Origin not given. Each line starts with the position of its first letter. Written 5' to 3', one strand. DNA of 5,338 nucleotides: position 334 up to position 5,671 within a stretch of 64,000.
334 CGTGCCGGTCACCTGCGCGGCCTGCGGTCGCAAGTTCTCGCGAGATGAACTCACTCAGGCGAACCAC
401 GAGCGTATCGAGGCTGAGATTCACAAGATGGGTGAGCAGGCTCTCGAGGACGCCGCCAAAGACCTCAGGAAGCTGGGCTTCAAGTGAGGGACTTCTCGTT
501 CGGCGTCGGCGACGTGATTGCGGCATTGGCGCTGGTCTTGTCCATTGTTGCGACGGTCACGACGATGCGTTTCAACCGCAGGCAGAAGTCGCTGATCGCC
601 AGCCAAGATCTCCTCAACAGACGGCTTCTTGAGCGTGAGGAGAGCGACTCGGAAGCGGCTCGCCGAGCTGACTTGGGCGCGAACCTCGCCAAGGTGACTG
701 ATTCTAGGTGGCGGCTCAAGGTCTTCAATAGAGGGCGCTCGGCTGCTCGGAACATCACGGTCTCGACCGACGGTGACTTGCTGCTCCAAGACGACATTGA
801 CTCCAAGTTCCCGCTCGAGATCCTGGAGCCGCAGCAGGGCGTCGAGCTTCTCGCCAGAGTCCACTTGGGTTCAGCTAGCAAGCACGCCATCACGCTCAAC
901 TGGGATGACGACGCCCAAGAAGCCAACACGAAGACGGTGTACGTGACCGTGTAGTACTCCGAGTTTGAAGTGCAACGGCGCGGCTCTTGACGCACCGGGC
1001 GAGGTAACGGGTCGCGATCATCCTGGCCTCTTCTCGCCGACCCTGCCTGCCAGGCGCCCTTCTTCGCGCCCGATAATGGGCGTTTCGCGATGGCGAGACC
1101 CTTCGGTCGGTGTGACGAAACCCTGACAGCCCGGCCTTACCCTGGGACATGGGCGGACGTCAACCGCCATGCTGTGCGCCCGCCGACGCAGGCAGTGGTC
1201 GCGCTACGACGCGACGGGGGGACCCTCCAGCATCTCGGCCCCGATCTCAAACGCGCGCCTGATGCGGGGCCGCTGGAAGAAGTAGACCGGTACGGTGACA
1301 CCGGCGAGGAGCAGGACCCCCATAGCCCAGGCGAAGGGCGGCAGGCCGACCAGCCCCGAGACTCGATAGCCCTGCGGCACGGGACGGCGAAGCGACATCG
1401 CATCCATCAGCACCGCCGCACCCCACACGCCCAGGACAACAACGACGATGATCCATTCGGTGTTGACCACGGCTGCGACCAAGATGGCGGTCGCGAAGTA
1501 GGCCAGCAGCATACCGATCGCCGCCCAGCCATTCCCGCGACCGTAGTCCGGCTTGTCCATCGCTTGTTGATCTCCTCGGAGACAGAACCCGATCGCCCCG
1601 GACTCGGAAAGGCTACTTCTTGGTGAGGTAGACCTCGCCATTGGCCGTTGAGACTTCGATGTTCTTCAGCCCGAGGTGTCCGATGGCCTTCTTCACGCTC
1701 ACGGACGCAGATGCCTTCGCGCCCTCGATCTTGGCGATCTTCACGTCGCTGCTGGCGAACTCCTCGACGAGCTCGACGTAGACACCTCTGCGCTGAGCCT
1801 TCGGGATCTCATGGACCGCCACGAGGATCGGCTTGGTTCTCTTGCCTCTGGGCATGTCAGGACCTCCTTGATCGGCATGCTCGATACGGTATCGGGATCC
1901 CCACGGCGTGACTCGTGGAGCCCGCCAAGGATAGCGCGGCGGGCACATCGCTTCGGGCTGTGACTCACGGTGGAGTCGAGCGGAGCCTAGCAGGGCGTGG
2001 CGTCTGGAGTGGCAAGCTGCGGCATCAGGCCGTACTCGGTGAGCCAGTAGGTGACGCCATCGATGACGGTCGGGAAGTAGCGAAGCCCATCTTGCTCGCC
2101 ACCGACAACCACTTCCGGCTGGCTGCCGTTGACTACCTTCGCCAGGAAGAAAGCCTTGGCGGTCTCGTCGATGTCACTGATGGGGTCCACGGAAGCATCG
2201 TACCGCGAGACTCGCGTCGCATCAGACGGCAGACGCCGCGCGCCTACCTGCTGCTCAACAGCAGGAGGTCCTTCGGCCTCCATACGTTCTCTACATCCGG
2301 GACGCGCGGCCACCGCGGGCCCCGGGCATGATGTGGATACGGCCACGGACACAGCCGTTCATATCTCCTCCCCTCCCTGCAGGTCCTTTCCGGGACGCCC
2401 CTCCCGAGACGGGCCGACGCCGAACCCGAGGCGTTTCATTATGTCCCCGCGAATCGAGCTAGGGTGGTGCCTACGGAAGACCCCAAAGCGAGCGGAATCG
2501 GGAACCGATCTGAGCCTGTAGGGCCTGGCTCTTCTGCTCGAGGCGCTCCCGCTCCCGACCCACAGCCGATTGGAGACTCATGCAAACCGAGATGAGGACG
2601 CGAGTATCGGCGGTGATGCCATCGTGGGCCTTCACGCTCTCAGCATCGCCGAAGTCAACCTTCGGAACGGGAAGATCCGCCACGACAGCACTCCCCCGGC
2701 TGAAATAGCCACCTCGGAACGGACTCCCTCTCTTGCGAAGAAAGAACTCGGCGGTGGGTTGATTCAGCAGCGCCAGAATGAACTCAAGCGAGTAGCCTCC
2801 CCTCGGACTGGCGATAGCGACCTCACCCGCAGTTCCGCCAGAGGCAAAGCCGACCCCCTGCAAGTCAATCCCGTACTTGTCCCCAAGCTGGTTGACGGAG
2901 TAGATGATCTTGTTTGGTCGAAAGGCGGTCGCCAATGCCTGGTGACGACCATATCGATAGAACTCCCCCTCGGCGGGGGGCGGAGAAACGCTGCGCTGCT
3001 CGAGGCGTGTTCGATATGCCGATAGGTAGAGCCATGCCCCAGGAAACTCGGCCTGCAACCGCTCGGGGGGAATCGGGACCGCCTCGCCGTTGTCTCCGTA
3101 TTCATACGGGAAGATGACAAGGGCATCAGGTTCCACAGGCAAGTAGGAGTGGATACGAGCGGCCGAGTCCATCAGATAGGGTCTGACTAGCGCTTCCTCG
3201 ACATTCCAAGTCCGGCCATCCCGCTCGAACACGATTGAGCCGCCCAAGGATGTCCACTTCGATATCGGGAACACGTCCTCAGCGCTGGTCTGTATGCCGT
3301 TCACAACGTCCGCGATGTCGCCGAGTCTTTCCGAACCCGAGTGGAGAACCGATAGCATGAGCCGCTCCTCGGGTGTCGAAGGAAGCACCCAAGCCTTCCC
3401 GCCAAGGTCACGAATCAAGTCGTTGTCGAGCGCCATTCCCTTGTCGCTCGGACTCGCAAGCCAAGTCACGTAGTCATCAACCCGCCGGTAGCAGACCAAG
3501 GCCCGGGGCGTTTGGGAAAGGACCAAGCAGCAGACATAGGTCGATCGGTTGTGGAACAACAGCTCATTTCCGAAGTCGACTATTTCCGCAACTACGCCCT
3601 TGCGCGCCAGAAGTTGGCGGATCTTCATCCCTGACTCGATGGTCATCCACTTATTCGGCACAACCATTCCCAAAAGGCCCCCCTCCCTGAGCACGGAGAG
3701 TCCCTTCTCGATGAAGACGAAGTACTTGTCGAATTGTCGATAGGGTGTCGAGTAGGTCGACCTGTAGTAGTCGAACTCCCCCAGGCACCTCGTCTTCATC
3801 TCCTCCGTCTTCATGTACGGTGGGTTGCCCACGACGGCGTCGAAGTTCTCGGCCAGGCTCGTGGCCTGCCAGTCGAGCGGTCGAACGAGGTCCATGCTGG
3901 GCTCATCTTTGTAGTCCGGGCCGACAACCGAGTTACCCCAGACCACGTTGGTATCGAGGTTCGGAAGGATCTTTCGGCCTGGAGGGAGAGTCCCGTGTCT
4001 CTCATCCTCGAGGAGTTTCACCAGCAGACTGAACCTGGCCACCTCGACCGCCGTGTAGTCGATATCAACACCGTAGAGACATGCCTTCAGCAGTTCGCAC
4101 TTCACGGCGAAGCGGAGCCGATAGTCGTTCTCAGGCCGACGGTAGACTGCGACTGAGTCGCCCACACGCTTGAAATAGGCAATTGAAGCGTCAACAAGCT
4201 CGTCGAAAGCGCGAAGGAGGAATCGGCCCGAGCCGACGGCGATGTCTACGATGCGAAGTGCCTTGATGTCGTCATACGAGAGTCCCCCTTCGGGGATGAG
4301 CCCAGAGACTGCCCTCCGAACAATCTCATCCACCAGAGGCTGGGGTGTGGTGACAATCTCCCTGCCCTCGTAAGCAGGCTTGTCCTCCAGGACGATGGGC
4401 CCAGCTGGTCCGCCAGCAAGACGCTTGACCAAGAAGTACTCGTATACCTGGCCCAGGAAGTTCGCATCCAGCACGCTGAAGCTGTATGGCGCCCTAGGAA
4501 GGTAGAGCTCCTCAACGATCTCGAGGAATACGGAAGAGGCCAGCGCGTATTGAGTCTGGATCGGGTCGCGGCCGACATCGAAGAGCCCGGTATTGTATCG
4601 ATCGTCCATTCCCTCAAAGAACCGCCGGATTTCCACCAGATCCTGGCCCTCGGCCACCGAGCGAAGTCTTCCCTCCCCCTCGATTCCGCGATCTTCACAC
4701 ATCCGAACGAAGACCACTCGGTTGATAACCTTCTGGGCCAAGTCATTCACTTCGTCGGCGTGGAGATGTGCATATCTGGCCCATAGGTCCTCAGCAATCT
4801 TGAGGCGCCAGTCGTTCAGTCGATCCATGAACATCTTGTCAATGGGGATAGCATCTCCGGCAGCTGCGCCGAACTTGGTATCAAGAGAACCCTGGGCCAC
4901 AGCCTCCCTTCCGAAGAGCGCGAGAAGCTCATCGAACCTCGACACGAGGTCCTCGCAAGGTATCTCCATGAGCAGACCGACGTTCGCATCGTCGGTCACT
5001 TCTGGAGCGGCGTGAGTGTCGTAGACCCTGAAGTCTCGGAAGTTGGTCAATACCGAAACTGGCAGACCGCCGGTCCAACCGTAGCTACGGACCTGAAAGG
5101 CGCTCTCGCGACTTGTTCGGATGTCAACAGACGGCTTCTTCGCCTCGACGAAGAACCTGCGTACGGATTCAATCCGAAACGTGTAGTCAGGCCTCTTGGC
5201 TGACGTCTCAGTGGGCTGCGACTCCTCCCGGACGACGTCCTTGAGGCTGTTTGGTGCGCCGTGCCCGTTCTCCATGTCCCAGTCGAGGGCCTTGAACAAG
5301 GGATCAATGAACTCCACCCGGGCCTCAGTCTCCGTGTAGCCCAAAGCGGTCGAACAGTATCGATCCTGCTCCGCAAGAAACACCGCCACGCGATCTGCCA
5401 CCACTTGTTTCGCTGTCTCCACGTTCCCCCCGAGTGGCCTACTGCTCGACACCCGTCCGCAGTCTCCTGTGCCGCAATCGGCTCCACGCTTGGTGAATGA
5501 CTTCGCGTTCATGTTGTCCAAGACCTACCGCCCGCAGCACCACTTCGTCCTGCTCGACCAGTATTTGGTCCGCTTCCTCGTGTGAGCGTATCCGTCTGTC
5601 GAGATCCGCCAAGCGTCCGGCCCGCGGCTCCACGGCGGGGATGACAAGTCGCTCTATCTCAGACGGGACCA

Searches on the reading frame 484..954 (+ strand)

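Call 60: search_protein_families(library=phrogs, proteins=[window:484-954:+], max_evalue=0.1)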
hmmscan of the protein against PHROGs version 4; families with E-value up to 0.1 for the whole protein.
window:484-954:+ (156 aa): 2 families
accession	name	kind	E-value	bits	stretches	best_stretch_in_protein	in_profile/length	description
phrog_6723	-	unknown function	2.8e-39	135.5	1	8-155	3-158/159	-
phrog_1350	-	lysis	0.0016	19.5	1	8-64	26-86/97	holin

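Call 85: search_protein_families(library=padloc, proteins=[window:484-954:+], max_evalue=0.01)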
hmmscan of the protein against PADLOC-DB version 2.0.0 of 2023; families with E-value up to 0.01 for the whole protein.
window:484-954:+ (156 aa): 0 families

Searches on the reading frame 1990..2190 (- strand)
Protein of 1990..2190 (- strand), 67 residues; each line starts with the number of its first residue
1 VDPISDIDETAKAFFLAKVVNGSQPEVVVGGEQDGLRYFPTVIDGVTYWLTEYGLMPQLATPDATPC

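Call 59: search_protein_families(library=ncbifam, proteins=[window:1990-2190:-], max_evalue=0.1)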
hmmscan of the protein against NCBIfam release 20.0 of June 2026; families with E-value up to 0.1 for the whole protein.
seq(67 aa): 1 family
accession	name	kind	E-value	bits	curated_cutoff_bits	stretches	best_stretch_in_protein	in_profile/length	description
NF041544.1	ParC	equivalog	0.014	15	95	1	20-56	32-67/80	ParC family partition-associated protein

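Call 60: search_protein_families(library=phrogs, proteins=[window:1990-2190:-], max_evalue=0.1)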
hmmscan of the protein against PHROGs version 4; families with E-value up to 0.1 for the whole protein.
seq(67 aa): 0 families

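Call 61: predict_structure(alignment_id=A4)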
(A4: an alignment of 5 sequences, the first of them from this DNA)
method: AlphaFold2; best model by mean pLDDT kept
length: 67 residues; sequences in the alignment: 5
mean_pLDDT: 78.6   pTM: 0.61
mean pLDDT of the five models: 78.6, 77.2, 77.2, 77.1, 75.9
residues with pLDDT >= 90: 17; 70-90: 35; 50-70: 11; < 50: 4
segments of 3 or more residues with pLDDT < 50: 65-67
pLDDT, mean of each block of 10 residues (from residue 1): 69 90 87 83 84 78 48
secondary structure, 60 per line:
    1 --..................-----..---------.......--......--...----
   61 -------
elements in order: H3-20 E37-43 E46-51 E54-56

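Call 64: fold_search(model_id=the predicted structure, library=pdb)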
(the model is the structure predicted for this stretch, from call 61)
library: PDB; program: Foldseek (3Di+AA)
matches with E <= 10: 96; with E <= 0.001: 0
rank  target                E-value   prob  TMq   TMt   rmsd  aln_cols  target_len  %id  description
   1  7m5f_C                1.6e+00  0.10  0.24  0.15   5.2        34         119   26  Contact-dependent inhibition system from Serratia marcescens BWH57 (released 2021-05-12)
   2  5j39_B                1.7e+00  0.02  0.17  0.08  13.4        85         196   15  Crystal Structure of the extended TUDOR domain from TDRD2 (released 2016-04-13)
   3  5j39_A                2.4e+00  0.02  0.17  0.08  13.4        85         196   15  Crystal Structure of the extended TUDOR domain from TDRD2 (released 2016-04-13)
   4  6pi7_A                2.7e+00  0.02  0.21  0.10  11.7        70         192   18  Crystal structure of the TDRD2 extended Tudor domain in complex with an antibody fragment and the PIWIL1 peptide (released 2019-07-24)
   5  6b57_A                2.9e+00  0.02  0.17  0.08  14.7        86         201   15  tudor in complex with ligand (released 2017-11-01)
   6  6u8q_A                3.8e+00  0.04  0.28  0.11   6.4        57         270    7  CryoEM structure of HIV-1 cleaved synaptic complex (CSC) intasome (released 2020-02-05)
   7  9bnl_C                4.1e+00  0.04  0.30  0.06   9.3        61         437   10  Cryo-EM structure of rhesus antibody 6070-a.01 in complex with HIV-1 Env trimer Q23.17 MD39 (released 2025-05-07)
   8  6b57_B                4.1e+00  0.01  0.17  0.08  12.9        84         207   15  tudor in complex with ligand (released 2017-11-01)
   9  8bvq_B                4.4e+00  0.04  0.25  0.06   3.2        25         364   20  E. coli BAM complex (BamABCDE) bound to darobactin B (released 2023-05-24)
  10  5vy1_B                4.4e+00  0.02  0.24  0.11  14.1        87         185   10  Crystal structure of the extended Tudor domain from BmPAPI (released 2017-06-14)
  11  3fdr                  4.4e+00  0.02  0.22  0.17  13.8        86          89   12  Crystal structure of TDRD2 (released 2009-01-06)
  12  4ae9_A                5.0e+00  0.05  0.31  0.07   9.9        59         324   15  Structure and function of the Human Sperm-Specific Isoform of Protein Kinase A (PKA) Catalytic Subunit C alpha 2 (released 2012-04-18)
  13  9zwe_A                5.0e+00  0.04  0.23  0.04   5.1        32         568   31  Soluble ectodomain of Herpes simplex virus 2 (HSV-2) glycoprotein B (gB) in the prefusion conformation in complex with (released 2026-02-04)
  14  5nbq_G                5.0e+00  0.03  0.18  0.10   8.9        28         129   25  The structure of the tripartite complex between OspE, the C-terminal domains of factor H and C3dg (released 2017-12-06)
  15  5cjx_Y                5.0e+00  0.02  0.21  0.07   7.9        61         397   18  Crystal structure of 8ANC195 Fab in complex with BG505 SOSIP.664 HIV-1 Env trimer (released 2015-09-23)
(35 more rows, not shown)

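Call 85: search_protein_families(library=padloc, proteins=[window:1990-2190:-], max_evalue=0.01)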
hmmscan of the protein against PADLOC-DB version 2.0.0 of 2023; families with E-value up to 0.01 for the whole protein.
seq(67 aa): 0 families

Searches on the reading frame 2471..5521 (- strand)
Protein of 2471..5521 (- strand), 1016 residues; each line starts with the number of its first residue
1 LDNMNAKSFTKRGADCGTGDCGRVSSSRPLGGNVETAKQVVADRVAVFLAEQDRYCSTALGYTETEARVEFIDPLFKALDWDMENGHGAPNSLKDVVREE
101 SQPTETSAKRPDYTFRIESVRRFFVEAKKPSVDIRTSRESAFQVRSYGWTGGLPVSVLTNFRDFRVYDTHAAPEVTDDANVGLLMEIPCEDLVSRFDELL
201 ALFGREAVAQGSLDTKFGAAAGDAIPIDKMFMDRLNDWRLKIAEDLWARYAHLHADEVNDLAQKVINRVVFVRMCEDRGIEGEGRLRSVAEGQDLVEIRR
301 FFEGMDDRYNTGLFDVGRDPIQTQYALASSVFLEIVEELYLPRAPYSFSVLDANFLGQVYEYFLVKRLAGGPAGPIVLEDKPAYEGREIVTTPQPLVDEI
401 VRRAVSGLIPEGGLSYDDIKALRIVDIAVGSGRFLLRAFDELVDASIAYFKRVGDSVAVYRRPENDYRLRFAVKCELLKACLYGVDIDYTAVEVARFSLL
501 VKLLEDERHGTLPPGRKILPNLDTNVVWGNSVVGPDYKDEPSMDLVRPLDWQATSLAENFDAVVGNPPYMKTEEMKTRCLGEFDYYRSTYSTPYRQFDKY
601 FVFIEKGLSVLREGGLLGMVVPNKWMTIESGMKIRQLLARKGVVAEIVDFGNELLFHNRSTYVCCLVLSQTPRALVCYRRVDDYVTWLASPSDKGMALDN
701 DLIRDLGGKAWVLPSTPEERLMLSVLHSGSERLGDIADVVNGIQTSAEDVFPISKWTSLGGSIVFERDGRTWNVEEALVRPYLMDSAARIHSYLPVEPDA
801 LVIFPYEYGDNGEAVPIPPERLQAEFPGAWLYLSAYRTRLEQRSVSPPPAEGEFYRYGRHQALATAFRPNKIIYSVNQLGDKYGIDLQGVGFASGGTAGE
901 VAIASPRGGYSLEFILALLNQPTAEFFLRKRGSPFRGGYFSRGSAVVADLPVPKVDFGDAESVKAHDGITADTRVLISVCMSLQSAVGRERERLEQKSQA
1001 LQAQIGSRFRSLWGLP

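Call 11: search_protein_families(library=pfam, proteins=[window:2471-5521:-], max_evalue=0.01)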
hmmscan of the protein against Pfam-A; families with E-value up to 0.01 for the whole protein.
window:2471-5521:- (1016 aa): 5 families
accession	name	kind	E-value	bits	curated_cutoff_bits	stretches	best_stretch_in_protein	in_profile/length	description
PF07669.17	Eco57I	-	6.6e-34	117.9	25.3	1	481-656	2-171/171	Eco57I restriction-modification methylase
PF02384.22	N6_Mtase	-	3.6e-11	43.4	20.4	1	390-671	28-233/311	N-6 DNA Methylase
PF04313.20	HSDR_N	-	2.7e-09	37.6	25.1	1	63-173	3-196/198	Type I restriction enzyme R protein N terminus (HSDR_N)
PF20473.4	MmeI_Mtase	-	4.1e-07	29.9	27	1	418-598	17-174/259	MmeI, DNA-methyltransferase domain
PF20464.3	MmeI_N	-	0.0062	17.3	27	0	115-212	55-158/181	MmeI, N-terminal domain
